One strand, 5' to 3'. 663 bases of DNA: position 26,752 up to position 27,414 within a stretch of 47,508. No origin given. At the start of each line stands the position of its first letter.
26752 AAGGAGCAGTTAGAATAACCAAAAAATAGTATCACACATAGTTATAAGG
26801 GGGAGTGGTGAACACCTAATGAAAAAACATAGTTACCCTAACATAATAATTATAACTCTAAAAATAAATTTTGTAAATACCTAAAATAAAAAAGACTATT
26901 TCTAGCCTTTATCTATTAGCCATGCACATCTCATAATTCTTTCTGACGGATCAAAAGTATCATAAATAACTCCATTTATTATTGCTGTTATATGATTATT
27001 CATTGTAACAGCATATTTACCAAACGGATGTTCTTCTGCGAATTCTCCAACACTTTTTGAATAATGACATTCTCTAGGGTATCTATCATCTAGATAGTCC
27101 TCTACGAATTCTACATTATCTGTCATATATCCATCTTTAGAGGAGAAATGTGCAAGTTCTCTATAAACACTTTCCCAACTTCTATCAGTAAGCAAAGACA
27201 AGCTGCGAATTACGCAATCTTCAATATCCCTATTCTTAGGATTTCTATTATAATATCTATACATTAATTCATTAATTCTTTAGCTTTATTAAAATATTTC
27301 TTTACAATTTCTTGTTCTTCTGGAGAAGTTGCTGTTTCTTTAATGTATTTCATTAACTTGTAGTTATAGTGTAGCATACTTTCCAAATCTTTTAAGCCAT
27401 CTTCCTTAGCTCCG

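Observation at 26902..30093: Seven-gene cassette of unknown function upstream of terS, with its own terminators and spore-surface-like composition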

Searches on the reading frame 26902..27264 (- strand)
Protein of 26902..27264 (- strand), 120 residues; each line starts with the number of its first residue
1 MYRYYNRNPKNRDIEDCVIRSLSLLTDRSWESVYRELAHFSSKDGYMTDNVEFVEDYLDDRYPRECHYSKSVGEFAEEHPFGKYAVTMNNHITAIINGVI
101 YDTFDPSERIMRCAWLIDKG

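Call 5: search_protein_families(library=pfam, max_evalue=0.1, proteins=[window:26902-27264:-])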
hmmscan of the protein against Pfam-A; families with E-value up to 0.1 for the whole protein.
window:26902-27264:- (120 aa): 1 family
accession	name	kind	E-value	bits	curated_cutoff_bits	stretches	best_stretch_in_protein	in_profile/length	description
PF14710.11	Nitr_red_alph_N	-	0.07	13.9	24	0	26-36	26-36/38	Respiratory nitrate reductase alpha N-terminal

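Call 6: search_protein_families(library=phrogs, max_evalue=0.01, proteins=[window:26902-27264:-])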
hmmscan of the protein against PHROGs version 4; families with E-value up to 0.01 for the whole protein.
window:26902-27264:- (120 aa): 2 families
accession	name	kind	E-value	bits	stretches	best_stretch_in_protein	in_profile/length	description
phrog_3754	-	unknown function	3.7e-21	76.9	1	1-117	7-143/145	-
phrog_15863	-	unknown function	2.7e-08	34.5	1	2-112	3-115/312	-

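Call 13: search_solved_structures(query=window:26902-27264:-, max_evalue=1, show_alignments=2)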
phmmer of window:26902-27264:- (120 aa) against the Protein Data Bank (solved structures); distinct sequences matched with E-value up to 1: 0.

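Call 15: search_protein_families(library=ncbifam, max_evalue=0.1, proteins=[window:26902-27264:-])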
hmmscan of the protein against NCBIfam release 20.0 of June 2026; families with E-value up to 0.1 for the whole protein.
window:26902-27264:- (120 aa): 0 families

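Call 24: find_homologous_proteins(query=window:26902-27264:-, max_evalue=0.001)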
Query window:26902-27264:- (120 aa): 549 proteins with E <= 0.001 among 552 candidates; the best 120 are listed.
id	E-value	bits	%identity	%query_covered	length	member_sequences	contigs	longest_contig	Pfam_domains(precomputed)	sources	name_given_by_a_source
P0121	7.7e-69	248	88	100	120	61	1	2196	-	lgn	-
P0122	3.2e-68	246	88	99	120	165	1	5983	-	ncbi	-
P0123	4.3e-68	245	89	98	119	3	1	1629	-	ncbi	-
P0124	1.1e-67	244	88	99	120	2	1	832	-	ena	-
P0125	1.5e-66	240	87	98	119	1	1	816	-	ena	-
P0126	6.3e-65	235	87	98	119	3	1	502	-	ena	-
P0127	1.3e-63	231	82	99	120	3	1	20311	-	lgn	-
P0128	3.5e-63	229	81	99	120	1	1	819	-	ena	-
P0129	2.2e-62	227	80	98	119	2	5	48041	-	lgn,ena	-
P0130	7.2e-62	225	81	98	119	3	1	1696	-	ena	-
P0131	2.6e-61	223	80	100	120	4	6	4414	-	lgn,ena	-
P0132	2.7e-61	223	80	98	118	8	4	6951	-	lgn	-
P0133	1.1e-60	221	81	98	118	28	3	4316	-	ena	-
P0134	1.8e-60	221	77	99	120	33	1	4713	-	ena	-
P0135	2.1e-60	220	79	100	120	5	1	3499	-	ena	-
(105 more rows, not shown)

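Call 35: predict_structure(alignment_id=A2)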
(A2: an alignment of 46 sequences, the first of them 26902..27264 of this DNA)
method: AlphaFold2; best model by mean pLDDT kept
length: 120 residues; sequences in the alignment: 46
mean_pLDDT: 90.8   pTM: 0.85
mean pLDDT of the five models: 90.8, 90.1, 89.8, 88.8, 84.9
residues with pLDDT >= 90: 84; 70-90: 32; 50-70: 4; < 50: 0
segments of 3 or more residues with pLDDT < 50: none
pLDDT, mean of each block of 10 residues (from residue 1): 86 80 93 90 82 89 95 97 95 97 96 90
secondary structure, 60 per line:
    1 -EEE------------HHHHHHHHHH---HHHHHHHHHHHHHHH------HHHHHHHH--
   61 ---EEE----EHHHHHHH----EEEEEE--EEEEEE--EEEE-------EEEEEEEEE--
elements in order: E2-4 H17-26 H30-44 H51-58 E64-66 H72-78 E83-88 E91-96 E99-102 E110-118
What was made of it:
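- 26902..27264 (-): p120: small papain-like enzyme with an invariant Cys17-His91-Asp102. In this clade it is moved to the 3' end of the module; elsewhere it is the first gene after the HTH. AF2 pLDDT 90.8 (call 35).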

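Call 39: fold_search(model_id=the predicted structure, library=pdb)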
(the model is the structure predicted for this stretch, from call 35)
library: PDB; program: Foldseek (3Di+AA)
matches with E <= 10: 272; with E <= 0.001: 0
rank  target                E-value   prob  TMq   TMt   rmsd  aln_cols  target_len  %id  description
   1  4j30_A                4.4e-01  0.30  0.36  0.30   3.9        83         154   16  Structure of the effector - immunity system Tae4 / Tai4 from Salmonella typhimurium, selenomethionine variant (released 2013-05-22)
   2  8adc_B                5.4e-01  0.10  0.31  0.21   9.2       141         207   11  Viral tegument-like DUBs (released 2023-02-15)
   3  9bwi_B                7.0e-01  0.16  0.25  0.26   5.9        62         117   13  Crystal structure of cellulose oxidative enzyme in acidic pH with glycerol (released 2024-12-11)
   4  9bwi_A                8.5e-01  0.15  0.25  0.25   5.9        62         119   13  Crystal structure of cellulose oxidative enzyme in acidic pH with glycerol (released 2024-12-11)
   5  2pfw_B                9.0e-01  0.14  0.25  0.26   5.8        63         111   16  CRYSTAL STRUCTURE OF A RMLC-LIKE CUPIN (SFRI_3105) FROM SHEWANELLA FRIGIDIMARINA NCIMB 400 AT 1.90 A RESOLUTION (released 2007-04-17)
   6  2ki8_MODEL_1_A        9.0e-01  0.07  0.20  0.17  10.2        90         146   13  Solution NMR structure of tungsten formylmethanofuran dehydrogenase subunit D from Archaeoglobus fulgidus, Nor (released 2009-05-26)
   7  5xe8_A                9.6e-01  0.11  0.39  0.36   8.0       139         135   14  Crystal Structure of the Peptidase Domain of Streptococcus mutans ComA (released 2017-06-28)
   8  9qb8                  1.0e+00  0.08  0.30  0.03  10.0       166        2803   10  Lymphostatin - Conformation II - pH 8 Hepes (released 2025-07-16)
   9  9euw                  1.0e+00  0.06  0.27  0.03  10.8       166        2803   10  Lymphostatin, conformation 2 (composite structure) (released 2025-04-09)
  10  8brf_AAA              1.1e+00  0.13  0.44  0.38   8.3       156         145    8  YopQ apo from Yersinia enterocolitica (released 2023-12-13)
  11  9bwf_B                1.2e+00  0.13  0.25  0.25   5.8        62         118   13  Crystal structure of cellulose oxidative enzyme without ligand (released 2024-12-04)
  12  5j4f_A                1.3e+00  0.23  0.30  0.36   4.5        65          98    6  Crystal structure of the N-terminally His6-tagged HP0902, an uncharacterized protein from Helicobacter pylori 26695 (released 2017-02-08)
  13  9bwf_A                1.3e+00  0.12  0.25  0.26   5.8        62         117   13  Crystal structure of cellulose oxidative enzyme without ligand (released 2024-12-04)
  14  3rns                  1.3e+00  0.06  0.22  0.14   5.5        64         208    5  Cupin 2 conserved barrel domain protein from Leptotrichia buccalis (released 2011-05-11)
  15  3vpi                  1.3e+00  0.06  0.27  0.23   9.5       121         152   16  Crystal structure of type VI effector Tse1 from Pseudomonas aeruginosa (released 2012-06-27)
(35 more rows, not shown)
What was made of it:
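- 26902..27264 (-): Weak PDB hits spread across papain-like families (call 39).
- On Peptidase C39 (p120): Other papain-like families score similarly (call 39).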

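Call 49: search_protein_families(library=padloc, max_evalue=0.01, proteins=[window:26902-27264:-])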
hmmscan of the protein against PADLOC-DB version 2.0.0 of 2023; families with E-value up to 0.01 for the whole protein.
window:26902-27264:- (120 aa): 0 families

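Call 57: search_solved_structures(query=A2, max_evalue=5)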
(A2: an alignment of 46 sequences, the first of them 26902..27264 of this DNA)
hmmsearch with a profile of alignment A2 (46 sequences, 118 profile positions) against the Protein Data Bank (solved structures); distinct sequences matched with E-value up to 5: 4.
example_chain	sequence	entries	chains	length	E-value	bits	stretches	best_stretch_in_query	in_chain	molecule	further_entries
4o6c_A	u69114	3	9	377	0.41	14.1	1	16-48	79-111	NS1 | West Nile Virus NS1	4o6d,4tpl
4o6d_B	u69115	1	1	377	0.41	14.1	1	16-48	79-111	NS1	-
6e3b_A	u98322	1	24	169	0.97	12.9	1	11-64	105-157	Tyrosine-protein phosphatase SIW14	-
6byf_A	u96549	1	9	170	1.1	12.7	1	11-64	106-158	Tyrosine-protein phosphatase SIW14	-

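Call 69: fold_search(model_id=the predicted structure, library=viral)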
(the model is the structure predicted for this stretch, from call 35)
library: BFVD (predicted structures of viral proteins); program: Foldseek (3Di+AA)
matches with E <= 10: 321; with E <= 0.001: 20
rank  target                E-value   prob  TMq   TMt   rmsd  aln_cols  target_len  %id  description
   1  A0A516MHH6            1.2e-10  1.00  0.79  0.66   2.9       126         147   24  (no name in the UniProt tables at hand)
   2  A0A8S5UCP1            1.9e-09  1.00  0.85  0.31   2.7       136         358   24  Uncharacterized protein [Siphoviridae sp. ctgN495]
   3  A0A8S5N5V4            5.0e-09  1.00  0.74  0.61   3.8       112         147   28  Uncharacterized protein (Fragment) [Caudovirales sp. ctXjW8]
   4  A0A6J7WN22            1.4e-07  1.00  0.76  0.72   2.8       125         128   18  Uncharacterized protein [uncultured Caudovirales phage]
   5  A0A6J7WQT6            1.5e-06  1.00  0.67  0.39   3.6       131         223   21  Uncharacterized protein [uncultured Caudovirales phage]
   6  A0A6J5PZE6            1.5e-06  1.00  0.70  0.61   3.0       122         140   20  Thioesterase domain-containing protein [uncultured Caudovirales phage]
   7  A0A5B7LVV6            2.0e-06  1.00  0.71  0.54   3.8       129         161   22  Uncharacterized protein [Pseudomonas phage ITTPL]
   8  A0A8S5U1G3            2.8e-06  1.00  0.54  0.89   1.8        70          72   40  Uncharacterized protein [Siphoviridae sp. ctt8434]
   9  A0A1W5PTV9            4.4e-06  1.00  0.71  0.62   4.5       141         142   16  (no name in the UniProt tables at hand)
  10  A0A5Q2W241            4.7e-06  1.00  0.70  0.71   2.5       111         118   16  (no name in the UniProt tables at hand)
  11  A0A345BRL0            6.5e-06  1.00  0.69  0.69   3.3       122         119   20  (no name in the UniProt tables at hand)
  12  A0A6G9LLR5            9.0e-06  1.00  0.77  0.52   3.1       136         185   18  Uncharacterized protein [Enterococcus phage vipetofem]
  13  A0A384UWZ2            1.4e-05  1.00  0.58  0.50   3.3       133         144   16  (no name in the UniProt tables at hand)
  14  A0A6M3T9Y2            1.6e-04  1.00  0.63  0.61   4.2       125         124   12  Uncharacterized protein [Sphingomonas phage Kharn]
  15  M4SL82                2.2e-04  1.00  0.67  0.58   2.9       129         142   15  Uncharacterized protein [Cellulophaga phage phiST]
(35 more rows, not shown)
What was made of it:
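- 26902..27264 (-): Strong matches to uncharacterised phage proteins in BFVD (call 69).
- Closest known: Papain-like cysteine peptidases, amidases and deconjugases. Same: These families dominate its weak structural matches (calls 39, 69).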

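Call 72: search_protein_representatives(alignment_id=A2)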
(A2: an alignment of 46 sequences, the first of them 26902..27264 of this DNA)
Query: 46 sequences, 118 profile positions. Proteins with E-value up to 0.001 (for the whole library): 2057; up to 1e-10: 338; up to 1e-30: 8. The best 150 are listed.
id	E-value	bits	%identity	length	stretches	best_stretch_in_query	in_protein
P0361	3.9e-57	207.7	-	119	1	1-117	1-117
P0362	3.1e-41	156.5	-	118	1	22-109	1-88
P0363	2.1e-38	147.3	-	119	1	1-117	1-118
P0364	1.4e-34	135.0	-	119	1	2-116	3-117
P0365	1.6e-33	131.6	-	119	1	39-118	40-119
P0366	3.5e-33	130.5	-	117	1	1-118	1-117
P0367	1.3e-32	128.6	-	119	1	2-117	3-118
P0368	2.9e-31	124.3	-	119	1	2-118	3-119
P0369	4.8e-30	120.3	-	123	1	1-117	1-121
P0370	5.6e-30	120.1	-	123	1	2-114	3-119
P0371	1.2e-29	119.1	-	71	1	1-69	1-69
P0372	4.1e-29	117.3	-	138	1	44-117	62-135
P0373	4.4e-29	117.2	-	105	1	2-83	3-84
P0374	2.0e-27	111.9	-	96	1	1-89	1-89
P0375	1.2e-26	109.4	-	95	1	1-89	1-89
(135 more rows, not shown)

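Call 77: search_dna_similar(query=window:26902-27264:-, collection=phages, mode=protein, max_evalue=0.001, max_rows=40)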
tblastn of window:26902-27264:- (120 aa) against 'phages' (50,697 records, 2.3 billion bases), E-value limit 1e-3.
Records with a match: 170; places in all: 172; records where one place covers at least 80% of the query: 170.
Best place of each record, by identity: <60% 170.
By first word of the organism name: Pseudomonas 120; Bacillus 23; Prevotella 15; Bacteriophage 6; Geobacillus 2; Dulem 2; bajarodcaudo 1; Butyrivibrio 1.
By host as written in the record: Pseudomonas aeruginosa 48; Pseudomonas aeruginosa PAO1 25; Prevotella sp. 15; Bacillus anthracis Sterne 10; Pseudomonas aeruginosa PAK 10; - 9; Bacillus anthracis 5; Bacillus cereus 4; and 29 more.
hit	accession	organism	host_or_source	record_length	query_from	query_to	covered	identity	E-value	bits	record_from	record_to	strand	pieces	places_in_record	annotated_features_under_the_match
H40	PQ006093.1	bajarodcaudo virus 2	Neotoma bryanti feces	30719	2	117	97%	33.3%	1e-18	86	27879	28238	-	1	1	hypothetical protein (x2)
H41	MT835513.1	Bacteriophage sp.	human fecal samples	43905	1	116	97%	32.0%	5e-15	75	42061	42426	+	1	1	record has no annotation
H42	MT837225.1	Bacteriophage sp.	human fecal samples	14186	1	105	88%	35.1%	3e-12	67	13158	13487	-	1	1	record has no annotation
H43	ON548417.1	Bacillus phage vB_BanS-Thrax1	Bacillus anthracis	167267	3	111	91%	31.9%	9e-12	66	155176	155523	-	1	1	hypothetical protein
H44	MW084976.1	Bacillus phage Kirov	Bacillus cereus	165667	3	111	91%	31.9%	3e-11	64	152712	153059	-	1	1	putative peptidase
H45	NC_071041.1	Bacillus phage Kirov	Bacillus cereus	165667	3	111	91%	31.9%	3e-11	64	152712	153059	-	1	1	putative peptidase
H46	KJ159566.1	Geobacillus phage GBK2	Geobacillus kaustophilus ATCC 8005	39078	3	115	94%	30.0%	4e-10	61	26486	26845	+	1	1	hypothetical protein (x2)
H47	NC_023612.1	Geobacillus phage GBK2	Geobacillus kaustophilus ATCC 8005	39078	3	115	94%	30.0%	4e-10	61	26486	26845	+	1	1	hypothetical protein (x2)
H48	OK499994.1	Bacillus phage vB_BanS_Skywalker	Bacillus anthracis Sterne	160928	3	115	94%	29.9%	1e-10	62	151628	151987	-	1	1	hypothetical protein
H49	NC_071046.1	Bacillus phage vB_BanS_Skywalker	Bacillus anthracis Sterne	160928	3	115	94%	29.9%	1e-10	62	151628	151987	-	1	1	hypothetical protein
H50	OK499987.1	Bacillus phage vB_BanS_MrDarsey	Bacillus anthracis Sterne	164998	3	115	94%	29.9%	1e-10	62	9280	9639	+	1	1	hypothetical protein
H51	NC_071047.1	Bacillus phage vB_BanS_MrDarsey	Bacillus anthracis Sterne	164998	3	115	94%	29.9%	1e-10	62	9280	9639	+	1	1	hypothetical protein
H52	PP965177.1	Bacillus phage KoopaTroopa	Bacillus thuringiensis serovar kurstaki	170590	3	115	94%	29.9%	1e-10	62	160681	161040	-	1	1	peptidase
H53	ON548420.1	Bacillus phage vB_BanS-Thrax4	Bacillus anthracis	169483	3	115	94%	29.2%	2e-10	62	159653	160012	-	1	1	hypothetical protein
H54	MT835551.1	Bacteriophage sp.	human fecal samples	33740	2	115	95%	28.3%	2e-9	59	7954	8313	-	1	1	record has no annotation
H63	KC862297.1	Pseudomonas phage PAK_P1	Pseudomonas aeruginosa PAK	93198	3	120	98%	26.6%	3e-7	53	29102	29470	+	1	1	hypothetical protein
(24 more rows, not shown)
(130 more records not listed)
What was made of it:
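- Closest known: Papain-like cysteine peptidases, amidases and deconjugases. Different: It belongs to a large phage-specific family (phrog_3754; 2057 clusters, call 72) that also occurs alone in Pseudomonas, Bacillus and Prevotella phages (call 77).
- Late-operon orientation and one placement inside a head gene block are also compatible with a virion-associated role. p120 occurs alone in many unrelated phages (calls 69, 77), so its link to the other genes may be looser than the synteny suggests.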

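Call 90: get_annotated_region(hit=H63, flank=3000)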
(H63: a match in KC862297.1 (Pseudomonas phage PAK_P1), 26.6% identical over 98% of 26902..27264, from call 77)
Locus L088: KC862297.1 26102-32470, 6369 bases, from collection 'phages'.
description: Pseudomonas phage PAK_P1, complete genome.
organism: Pseudomonas phage PAK_P1 (NCBI taxid 743813)
taxonomy: Viruses; Duplodnaviria; Heunggongvirae; Uroviricota; Caudoviricetes; Pakpunavirus; Pakpunavirus PAKP1
host: Pseudomonas aeruginosa PAK; source: sewage water; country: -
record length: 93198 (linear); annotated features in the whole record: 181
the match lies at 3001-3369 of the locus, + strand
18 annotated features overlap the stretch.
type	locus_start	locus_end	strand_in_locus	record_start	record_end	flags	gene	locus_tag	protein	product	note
CDS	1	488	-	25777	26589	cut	-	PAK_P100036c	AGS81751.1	hypothetical protein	-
CDS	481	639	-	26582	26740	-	-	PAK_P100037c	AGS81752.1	hypothetical protein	-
CDS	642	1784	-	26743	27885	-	-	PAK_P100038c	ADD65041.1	hypothetical protein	-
CDS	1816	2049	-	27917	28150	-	-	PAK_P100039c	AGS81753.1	hypothetical protein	-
CDS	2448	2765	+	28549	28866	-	-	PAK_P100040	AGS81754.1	hypothetical protein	similar to NrdA.1 conserved protein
CDS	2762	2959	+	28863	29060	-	-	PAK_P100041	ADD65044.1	hypothetical protein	-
CDS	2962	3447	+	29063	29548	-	-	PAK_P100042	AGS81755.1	hypothetical protein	-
CDS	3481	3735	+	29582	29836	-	-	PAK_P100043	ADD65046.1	hypothetical protein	-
CDS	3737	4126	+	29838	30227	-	-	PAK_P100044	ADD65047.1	hypothetical protein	-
CDS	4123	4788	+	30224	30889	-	-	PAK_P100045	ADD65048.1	hypothetical protein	-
CDS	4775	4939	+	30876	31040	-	-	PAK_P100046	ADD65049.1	hypothetical protein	-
CDS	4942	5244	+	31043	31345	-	-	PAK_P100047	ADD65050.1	hypothetical protein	-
CDS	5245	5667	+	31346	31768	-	-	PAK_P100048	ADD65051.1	hypothetical protein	-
CDS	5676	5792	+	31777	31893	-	-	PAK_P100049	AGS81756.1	hypothetical protein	-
CDS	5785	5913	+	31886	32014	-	-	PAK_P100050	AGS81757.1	hypothetical protein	-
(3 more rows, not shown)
